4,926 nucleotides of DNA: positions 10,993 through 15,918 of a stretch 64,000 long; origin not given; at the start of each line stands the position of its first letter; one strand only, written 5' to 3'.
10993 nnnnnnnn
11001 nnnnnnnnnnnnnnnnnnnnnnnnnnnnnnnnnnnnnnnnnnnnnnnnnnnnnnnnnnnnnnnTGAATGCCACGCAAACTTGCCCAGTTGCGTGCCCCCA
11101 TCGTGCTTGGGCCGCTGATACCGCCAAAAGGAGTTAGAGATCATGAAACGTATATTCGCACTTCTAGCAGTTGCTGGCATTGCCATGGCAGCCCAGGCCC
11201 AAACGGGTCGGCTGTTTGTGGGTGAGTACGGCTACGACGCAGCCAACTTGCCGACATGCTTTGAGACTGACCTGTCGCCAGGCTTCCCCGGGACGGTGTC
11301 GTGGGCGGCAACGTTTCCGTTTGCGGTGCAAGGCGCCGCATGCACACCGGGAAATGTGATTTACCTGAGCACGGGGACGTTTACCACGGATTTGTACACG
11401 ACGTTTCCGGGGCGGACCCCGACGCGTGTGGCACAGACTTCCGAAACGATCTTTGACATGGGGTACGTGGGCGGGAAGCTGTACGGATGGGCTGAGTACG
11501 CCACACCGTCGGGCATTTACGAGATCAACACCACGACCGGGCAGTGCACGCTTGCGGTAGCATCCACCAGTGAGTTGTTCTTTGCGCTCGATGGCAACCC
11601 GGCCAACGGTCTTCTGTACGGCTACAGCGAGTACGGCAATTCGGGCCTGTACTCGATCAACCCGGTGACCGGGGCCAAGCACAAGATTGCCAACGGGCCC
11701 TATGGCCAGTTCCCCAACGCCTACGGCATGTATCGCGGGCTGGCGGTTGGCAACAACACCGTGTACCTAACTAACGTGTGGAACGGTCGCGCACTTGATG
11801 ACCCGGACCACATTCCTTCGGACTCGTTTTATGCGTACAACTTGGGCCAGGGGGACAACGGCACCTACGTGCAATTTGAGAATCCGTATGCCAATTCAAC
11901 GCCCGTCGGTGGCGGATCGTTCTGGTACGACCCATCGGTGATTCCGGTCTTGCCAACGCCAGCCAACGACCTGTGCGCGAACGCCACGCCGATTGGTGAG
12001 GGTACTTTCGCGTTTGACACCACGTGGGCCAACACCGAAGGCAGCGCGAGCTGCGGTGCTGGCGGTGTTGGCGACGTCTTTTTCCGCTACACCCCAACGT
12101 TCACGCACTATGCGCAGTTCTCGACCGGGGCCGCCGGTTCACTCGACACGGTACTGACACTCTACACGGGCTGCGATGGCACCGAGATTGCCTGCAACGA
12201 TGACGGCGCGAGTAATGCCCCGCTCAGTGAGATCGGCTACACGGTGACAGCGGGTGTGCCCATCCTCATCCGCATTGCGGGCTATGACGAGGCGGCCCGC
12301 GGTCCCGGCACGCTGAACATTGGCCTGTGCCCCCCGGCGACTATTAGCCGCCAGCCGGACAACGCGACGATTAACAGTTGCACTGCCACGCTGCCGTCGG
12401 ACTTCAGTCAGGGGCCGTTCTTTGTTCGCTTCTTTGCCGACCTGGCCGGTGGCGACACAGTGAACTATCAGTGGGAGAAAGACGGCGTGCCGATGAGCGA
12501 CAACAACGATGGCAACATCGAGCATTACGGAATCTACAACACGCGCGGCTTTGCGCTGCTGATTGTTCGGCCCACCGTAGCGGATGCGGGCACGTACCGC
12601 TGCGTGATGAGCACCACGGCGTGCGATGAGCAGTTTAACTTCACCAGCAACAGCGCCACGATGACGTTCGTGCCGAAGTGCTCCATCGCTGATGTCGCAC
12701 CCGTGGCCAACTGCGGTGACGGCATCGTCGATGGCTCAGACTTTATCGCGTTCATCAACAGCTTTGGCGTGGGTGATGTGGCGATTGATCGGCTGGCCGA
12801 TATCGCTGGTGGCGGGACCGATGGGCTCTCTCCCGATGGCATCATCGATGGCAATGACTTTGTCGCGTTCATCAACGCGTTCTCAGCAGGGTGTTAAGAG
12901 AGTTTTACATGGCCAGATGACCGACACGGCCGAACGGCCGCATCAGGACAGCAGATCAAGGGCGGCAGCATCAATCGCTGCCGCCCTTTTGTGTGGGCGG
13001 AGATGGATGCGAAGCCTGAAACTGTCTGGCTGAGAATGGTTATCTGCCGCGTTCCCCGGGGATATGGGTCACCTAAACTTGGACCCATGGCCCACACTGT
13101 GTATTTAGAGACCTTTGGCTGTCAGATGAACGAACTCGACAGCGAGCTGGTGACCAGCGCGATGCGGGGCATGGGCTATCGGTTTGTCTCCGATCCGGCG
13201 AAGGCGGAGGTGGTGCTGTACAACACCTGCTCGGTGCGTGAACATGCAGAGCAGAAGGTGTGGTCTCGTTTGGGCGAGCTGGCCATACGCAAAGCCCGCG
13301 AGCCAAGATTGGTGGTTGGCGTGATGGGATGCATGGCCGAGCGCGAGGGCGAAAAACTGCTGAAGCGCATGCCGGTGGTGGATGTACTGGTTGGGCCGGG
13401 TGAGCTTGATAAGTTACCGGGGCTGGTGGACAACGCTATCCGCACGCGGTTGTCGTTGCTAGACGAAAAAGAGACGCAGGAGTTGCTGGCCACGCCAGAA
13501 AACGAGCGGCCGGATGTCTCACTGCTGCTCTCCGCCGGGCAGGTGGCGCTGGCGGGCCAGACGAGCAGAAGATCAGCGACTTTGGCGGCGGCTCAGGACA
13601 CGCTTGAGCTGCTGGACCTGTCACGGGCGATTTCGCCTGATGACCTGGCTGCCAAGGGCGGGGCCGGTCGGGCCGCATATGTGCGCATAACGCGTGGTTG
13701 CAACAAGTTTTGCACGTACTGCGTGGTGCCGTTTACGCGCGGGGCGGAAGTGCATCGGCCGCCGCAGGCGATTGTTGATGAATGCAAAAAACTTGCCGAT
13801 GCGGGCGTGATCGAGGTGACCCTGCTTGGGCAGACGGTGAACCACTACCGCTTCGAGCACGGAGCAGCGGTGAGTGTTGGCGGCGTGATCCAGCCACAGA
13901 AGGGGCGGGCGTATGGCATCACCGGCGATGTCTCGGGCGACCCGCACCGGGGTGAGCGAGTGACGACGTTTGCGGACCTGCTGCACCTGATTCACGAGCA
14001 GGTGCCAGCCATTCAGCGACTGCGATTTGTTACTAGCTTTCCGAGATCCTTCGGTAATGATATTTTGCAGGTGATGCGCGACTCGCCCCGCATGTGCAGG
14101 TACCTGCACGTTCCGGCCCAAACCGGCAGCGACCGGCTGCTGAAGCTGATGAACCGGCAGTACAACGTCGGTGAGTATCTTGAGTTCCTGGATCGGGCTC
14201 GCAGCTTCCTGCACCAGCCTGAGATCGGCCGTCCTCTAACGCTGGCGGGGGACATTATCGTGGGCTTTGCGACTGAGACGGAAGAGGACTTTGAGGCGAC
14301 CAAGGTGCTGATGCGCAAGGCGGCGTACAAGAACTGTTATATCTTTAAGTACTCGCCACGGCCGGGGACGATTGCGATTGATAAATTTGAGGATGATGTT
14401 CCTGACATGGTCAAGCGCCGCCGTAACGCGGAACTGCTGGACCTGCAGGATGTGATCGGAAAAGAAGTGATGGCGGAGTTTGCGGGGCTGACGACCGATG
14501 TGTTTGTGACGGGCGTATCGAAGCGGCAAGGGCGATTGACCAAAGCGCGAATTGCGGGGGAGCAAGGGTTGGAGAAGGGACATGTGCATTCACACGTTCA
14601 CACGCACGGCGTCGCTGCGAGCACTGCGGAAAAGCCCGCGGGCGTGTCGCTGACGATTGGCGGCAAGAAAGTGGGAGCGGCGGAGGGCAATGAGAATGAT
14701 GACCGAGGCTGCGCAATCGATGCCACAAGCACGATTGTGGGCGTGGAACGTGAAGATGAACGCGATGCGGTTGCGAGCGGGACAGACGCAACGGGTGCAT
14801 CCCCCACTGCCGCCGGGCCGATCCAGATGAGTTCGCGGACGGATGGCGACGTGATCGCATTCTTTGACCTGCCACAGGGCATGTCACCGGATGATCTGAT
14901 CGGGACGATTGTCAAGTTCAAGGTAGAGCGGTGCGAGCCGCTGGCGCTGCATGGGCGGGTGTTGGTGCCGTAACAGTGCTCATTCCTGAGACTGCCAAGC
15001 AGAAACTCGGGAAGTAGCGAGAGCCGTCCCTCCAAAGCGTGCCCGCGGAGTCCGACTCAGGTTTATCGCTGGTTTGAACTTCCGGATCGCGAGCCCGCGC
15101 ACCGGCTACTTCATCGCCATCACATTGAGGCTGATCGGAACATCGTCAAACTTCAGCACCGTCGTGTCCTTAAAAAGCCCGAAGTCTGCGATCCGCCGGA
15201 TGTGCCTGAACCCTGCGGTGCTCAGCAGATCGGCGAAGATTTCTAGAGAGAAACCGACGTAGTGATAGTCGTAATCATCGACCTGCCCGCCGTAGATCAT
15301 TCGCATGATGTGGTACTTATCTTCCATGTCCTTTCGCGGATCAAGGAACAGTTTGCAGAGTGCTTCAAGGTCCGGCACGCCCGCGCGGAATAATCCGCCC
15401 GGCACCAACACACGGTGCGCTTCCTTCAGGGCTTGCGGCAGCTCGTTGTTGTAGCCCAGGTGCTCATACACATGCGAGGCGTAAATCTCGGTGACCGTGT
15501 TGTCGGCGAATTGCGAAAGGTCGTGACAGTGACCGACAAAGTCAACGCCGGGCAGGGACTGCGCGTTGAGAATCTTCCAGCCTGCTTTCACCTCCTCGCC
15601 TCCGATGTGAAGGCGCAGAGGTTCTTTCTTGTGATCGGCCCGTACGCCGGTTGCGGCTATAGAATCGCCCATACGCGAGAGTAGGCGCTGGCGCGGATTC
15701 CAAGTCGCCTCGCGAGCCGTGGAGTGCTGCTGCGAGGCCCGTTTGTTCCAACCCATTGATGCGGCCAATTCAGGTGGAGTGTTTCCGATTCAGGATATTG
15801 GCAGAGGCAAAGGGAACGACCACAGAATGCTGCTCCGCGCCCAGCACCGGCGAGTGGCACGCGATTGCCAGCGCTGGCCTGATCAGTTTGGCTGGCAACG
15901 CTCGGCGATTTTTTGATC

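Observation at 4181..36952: Six genes carry the same Cys-bracketed, double EF-hand/dockerin-like C-terminal module ending exactly in Gly-Cys-stop: candidate surface-anchoring system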

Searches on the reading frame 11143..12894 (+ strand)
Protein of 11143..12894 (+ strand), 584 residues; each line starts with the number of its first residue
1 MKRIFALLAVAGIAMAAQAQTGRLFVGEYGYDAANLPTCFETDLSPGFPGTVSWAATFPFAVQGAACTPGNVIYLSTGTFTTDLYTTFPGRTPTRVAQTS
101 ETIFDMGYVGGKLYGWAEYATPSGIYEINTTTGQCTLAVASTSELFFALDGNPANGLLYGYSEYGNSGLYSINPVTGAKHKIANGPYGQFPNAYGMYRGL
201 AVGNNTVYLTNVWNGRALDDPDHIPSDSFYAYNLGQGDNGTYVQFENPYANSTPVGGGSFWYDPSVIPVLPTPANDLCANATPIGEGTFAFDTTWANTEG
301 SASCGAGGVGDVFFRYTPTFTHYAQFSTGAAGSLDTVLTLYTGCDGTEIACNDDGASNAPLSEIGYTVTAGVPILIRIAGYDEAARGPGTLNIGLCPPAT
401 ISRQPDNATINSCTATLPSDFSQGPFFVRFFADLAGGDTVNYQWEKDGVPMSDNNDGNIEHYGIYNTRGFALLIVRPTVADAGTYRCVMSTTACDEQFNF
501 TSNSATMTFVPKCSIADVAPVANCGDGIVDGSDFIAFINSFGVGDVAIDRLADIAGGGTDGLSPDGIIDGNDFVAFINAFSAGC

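Call 8: search_protein_families(library=ncbifam, proteins=[window:11143-12894:+], max_evalue=0.01)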
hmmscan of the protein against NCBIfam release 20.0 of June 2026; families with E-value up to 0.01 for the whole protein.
window:11143-12894:+ (584 aa): 1 family
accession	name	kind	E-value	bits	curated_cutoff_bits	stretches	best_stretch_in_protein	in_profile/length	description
NF041540.1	dockerin_GC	domain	2.4e-13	50.2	29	1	515-584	2-67/67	GC-type dockerin domain-anchored protein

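Call 9: search_protein_families(library=pfam, proteins=[window:11143-12894:+], max_evalue=0.01)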
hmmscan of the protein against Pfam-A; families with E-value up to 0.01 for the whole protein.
window:11143-12894:+ (584 aa): 6 families
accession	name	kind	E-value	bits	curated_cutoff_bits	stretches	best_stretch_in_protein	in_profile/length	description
PF13895.12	Ig_2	-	8.6e-05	23.1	27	1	436-497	25-71/79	Immunoglobulin domain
PF00047.31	ig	-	0.00032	21.4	21.8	1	439-491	23-72/81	Immunoglobulin domain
PF13927.12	Ig_3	-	0.00038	21.3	30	1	435-490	26-77/78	Immunoglobulin domain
PF14339.12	DUF4394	-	0.00048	20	29.6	0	144-183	26-63/230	Domain of unknown function (DUF4394)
PF23759.1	GBD_T9SS_assoc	-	0.001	19.8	27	1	274-356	1-87/116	Galactose binding domain-like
PF07679.22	I-set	-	0.0062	17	23.7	0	428-493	18-79/90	Immunoglobulin I-set domain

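Call 36: find_encoding_contigs(protein=window:11143-12894:+, flank=2000, max_places=8)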
Protein window:11143-12894:+ (584 aa): 1 contig read that carries it; 1 place shown.
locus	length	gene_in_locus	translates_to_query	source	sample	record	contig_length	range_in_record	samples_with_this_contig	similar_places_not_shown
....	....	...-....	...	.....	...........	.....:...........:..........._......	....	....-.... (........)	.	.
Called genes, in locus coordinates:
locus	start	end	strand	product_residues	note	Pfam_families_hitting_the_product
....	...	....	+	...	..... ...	-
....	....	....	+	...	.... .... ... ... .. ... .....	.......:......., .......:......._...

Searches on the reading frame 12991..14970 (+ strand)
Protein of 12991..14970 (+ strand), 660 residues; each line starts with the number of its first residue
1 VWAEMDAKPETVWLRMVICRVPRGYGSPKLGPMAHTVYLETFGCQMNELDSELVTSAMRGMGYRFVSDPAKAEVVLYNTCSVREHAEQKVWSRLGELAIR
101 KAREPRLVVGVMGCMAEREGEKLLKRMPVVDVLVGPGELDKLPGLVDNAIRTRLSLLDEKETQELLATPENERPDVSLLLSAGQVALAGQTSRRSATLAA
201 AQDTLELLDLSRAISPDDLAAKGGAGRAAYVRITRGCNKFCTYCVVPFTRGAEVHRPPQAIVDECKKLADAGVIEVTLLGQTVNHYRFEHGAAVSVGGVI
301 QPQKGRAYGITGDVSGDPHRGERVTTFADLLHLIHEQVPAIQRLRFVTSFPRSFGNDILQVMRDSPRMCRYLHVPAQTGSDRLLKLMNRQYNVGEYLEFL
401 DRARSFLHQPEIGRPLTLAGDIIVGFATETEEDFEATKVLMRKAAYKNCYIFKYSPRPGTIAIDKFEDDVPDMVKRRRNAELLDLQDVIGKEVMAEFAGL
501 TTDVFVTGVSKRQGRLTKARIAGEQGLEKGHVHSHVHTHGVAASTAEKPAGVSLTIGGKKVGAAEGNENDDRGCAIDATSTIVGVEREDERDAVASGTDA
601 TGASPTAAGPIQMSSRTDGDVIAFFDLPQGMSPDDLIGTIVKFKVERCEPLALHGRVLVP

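Call 22: search_protein_families(library=pfam, proteins=[window:12991-14970:+], max_evalue=0.001)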
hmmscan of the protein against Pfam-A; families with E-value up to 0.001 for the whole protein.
window:12991-14970:+ (660 aa): 2 families
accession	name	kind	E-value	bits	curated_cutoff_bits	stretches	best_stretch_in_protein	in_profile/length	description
PF00919.26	UPF0004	-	3e-30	104.5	27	1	37-135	2-98/98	Uncharacterized protein family UPF0004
PF04055.27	Radical_SAM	-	8.4e-20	72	29.5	1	232-437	2-162/166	Radical SAM superfamily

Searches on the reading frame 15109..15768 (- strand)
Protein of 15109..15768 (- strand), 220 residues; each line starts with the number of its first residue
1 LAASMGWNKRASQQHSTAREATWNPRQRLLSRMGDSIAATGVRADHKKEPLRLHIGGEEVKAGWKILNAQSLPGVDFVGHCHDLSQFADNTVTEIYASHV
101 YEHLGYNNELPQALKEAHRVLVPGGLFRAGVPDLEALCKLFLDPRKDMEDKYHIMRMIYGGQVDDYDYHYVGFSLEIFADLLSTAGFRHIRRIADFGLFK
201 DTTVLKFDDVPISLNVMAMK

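Call 22: search_protein_families(library=pfam, proteins=[window:15109-15768:-], max_evalue=0.001)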
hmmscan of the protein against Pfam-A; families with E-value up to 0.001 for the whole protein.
window:15109-15768:- (220 aa): 1 family
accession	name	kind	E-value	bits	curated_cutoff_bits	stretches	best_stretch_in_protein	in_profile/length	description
PF08241.18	Methyltransf_11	-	4.5e-08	34.1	21.2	1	69-127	40-93/95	Methyltransferase domain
